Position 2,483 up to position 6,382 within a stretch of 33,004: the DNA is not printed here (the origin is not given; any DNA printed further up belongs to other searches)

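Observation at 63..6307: Two-gene operon: nuclease-STAND (NACHT-like) NTPase translationally coupled to an unrecognisable 496-aa partner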

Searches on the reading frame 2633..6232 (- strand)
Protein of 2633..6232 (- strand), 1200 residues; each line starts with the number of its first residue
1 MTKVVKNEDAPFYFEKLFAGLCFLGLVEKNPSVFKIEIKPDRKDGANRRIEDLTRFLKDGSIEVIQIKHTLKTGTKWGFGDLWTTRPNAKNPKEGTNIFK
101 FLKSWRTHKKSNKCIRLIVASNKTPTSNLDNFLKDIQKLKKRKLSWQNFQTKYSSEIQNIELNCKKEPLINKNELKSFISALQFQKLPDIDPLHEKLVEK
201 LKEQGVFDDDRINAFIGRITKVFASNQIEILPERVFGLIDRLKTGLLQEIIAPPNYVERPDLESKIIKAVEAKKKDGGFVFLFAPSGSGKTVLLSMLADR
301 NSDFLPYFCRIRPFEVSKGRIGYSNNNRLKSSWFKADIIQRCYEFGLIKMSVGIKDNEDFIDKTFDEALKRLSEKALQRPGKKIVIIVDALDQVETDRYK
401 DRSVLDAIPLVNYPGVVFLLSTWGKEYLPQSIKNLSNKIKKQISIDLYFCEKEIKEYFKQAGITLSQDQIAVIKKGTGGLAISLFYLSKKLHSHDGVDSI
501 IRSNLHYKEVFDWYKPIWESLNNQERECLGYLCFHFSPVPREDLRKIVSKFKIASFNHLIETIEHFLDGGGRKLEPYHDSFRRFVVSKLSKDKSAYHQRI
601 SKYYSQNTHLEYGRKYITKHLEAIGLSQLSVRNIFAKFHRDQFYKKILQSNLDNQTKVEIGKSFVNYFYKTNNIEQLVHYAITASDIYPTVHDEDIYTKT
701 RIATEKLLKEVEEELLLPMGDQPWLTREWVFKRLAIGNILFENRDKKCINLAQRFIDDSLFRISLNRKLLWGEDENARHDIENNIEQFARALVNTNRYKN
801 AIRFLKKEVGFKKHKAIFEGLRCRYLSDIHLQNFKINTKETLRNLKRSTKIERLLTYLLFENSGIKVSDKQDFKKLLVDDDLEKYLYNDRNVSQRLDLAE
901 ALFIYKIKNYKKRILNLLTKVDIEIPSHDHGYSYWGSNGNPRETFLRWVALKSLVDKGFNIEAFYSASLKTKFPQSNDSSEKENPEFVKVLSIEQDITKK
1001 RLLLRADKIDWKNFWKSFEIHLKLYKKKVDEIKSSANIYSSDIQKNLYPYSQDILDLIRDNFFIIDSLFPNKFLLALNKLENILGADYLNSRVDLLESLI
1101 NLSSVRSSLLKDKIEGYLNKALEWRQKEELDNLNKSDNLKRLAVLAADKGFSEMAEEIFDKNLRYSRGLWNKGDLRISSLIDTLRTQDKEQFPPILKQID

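Call 88: predict_structure(alignment_id=A5)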
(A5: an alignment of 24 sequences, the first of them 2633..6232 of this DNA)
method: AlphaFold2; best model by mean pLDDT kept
length: 1200 residues; sequences in the alignment: 24
mean_pLDDT: 80.7   pTM: 0.48
mean pLDDT of the five models: 80.7, 79.4, 78.4, 76.6, 75.3
residues with pLDDT >= 90: 381; 70-90: 590; 50-70: 153; < 50: 76
segments of 3 or more residues with pLDDT < 50: 1-8, 43-47, 88-92, 244-249, 311-326, 394-398, 689-693, 1167-1179, 1194-1200
pLDDT, mean of each block of 10 residues (from residue 1): 41 85 87 83 51 85 88 78 66 70 86 85 90 91 89 89 79 89 90 88 74 75 70 81 52 63 86 85 75 76 73 37 46 82 76 73 86 81 77 48 70 87 76 68 73 86 85 83 78 74 66 66 88 89 85 84 70 70 80 90 92 91 88 94 90 75 86 78 60 70 89 80 80 93 88 93 85 61 86 93 89 83 92 92 93 95 85 94 88 90 93 95 87 81 94 94 89 71 83 95 94 95 94 71 84 93 90 93 90 92 88 94 88 83 93 92 61 44 52 48
secondary structure, 60 per line:
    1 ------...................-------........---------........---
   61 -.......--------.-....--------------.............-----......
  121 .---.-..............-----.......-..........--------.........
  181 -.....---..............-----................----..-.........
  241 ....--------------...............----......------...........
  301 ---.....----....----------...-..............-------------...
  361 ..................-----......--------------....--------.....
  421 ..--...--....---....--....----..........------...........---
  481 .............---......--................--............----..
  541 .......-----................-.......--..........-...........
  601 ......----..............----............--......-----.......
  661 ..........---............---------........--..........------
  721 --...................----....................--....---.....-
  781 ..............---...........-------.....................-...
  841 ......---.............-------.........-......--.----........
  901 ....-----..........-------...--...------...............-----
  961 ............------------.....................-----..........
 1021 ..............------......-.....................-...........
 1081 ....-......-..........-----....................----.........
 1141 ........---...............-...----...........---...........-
elements in order (helices of 4 or more, strands of 3 or more residues): H7-25 E33-40 E50-57 E62-68 H79-82 H97-109 E115-121 H127-140 H146-152 H154-163 H172-180 E182-186 H190-203 H209-224 H232-244 H259-273 E278-283 H290-300 E304-308 H313-316 H331-344 H358-378 E384-389 H404-407 E416-422 H430-433 H437-440 E443-446 H451-460 H467-477 H481-493 H497-502 H505-520 H523-534 H541-547 H553-566 E573-576 H579-588 H590-606 H611-624 H629-640 H643-648 H654-670 H674-685 H695-702 H705-714 H723-741 H746-765 H768-771 H775-779 H781-794 H798-808 H816-836 H838-846 H850-862 H870-878 H880-885 H894-904 H910-919 E927-929 E932-934 H941-955 H961-972 H985-1005 H1011-1034 H1041-1046 H1048-1068 H1070-1084 H1086-1091 H1093-1102 H1108-1127 H1132-1148 H1152-1166 H1175-1185 H1189-1199

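Call 90: fold_search(model_id=the predicted structure, library=pdb)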
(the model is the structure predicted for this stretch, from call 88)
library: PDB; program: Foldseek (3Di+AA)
matches with E <= 10: 998; with E <= 0.001: 26
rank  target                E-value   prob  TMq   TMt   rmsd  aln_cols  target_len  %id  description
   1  6mfv_A                3.7e-10  1.00  0.19  0.30  18.1       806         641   15  Crystal structure of the Signal Transduction ATPase with Numerous Domains (STAND) protein with a tetratricopeptide rep (released 2019-02-20)
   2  9ria_B                2.5e-07  1.00  0.12  0.16  20.6       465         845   11  Cryo-EM structure of tomato NRC3-AVRcap1b complex (released 2025-07-23)
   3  9ria_A                7.6e-07  1.00  0.12  0.16  20.3       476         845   11  Cryo-EM structure of tomato NRC3-AVRcap1b complex (released 2025-07-23)
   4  8bob_C                1.3e-06  1.00  0.19  0.44   9.7       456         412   14  Structural basis for negative regulation of the maltose system (released 2023-10-18)
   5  9ri9_B                2.3e-06  1.00  0.12  0.15  22.6       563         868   11  Cryo-EM structure of the tomato NRC3 hexameric resistosome (released 2025-07-23)
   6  7crc_B                3.4e-06  1.00  0.13  0.14  21.7       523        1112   11  Cryo-EM structure of plant NLR RPP1 tetramer in complex with ATR1 (released 2020-12-16)
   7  7dfv_A                3.6e-06  1.00  0.13  0.24  21.8       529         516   10  Cryo-EM structure of plant NLR RPP1 tetramer core part (released 2020-12-16)
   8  1z6t_B                4.0e-06  1.00  0.19  0.32  14.4       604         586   12  Structure of the apoptotic protease-activating factor 1 bound to ADP (released 2005-04-19)
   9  2qen                  5.3e-06  1.00  0.14  0.36  18.1       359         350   11  The walker-type atpase paby2304 of pyrococcus abyssi (released 2008-07-01)
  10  7crc_A                9.6e-06  1.00  0.13  0.14  21.9       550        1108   10  Cryo-EM structure of plant NLR RPP1 tetramer in complex with ATR1 (released 2020-12-16)
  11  7jlv_A                1.0e-05  1.00  0.12  0.27  17.8       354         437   16  Structure of the activated Roq1 resistosome directly recognizing the pathogen effector XopQ (released 2020-12-02)
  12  2fna_A                1.0e-05  1.00  0.14  0.35  17.7       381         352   14  Crystal structure of an archaeal aaa+ atpase (sso1545) from sulfolobus solfataricus p2 at 2.00 A resolution (released 2006-02-07)
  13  7dfv_B                1.0e-05  1.00  0.13  0.24  21.8       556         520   10  Cryo-EM structure of plant NLR RPP1 tetramer core part (released 2020-12-16)
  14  9cc8_A                1.1e-05  1.00  0.12  0.16  19.6       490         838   13  Hexameric state of the NRC4 resistosome (released 2024-09-11)
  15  8zue_A                1.8e-05  1.00  0.14  0.29  21.2       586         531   10  cryo-electron microscopy (cryo-EM) structure of the Hachiman defense system from Escherichia coli (released 2025-03-26)
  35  6vm5                  1.5e-03  1.00  0.10  0.24  23.6       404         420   11  Structure of Moraxella osloensis Cap4 SAVED/CARF-domain containing receptor (released 2020-06-17)
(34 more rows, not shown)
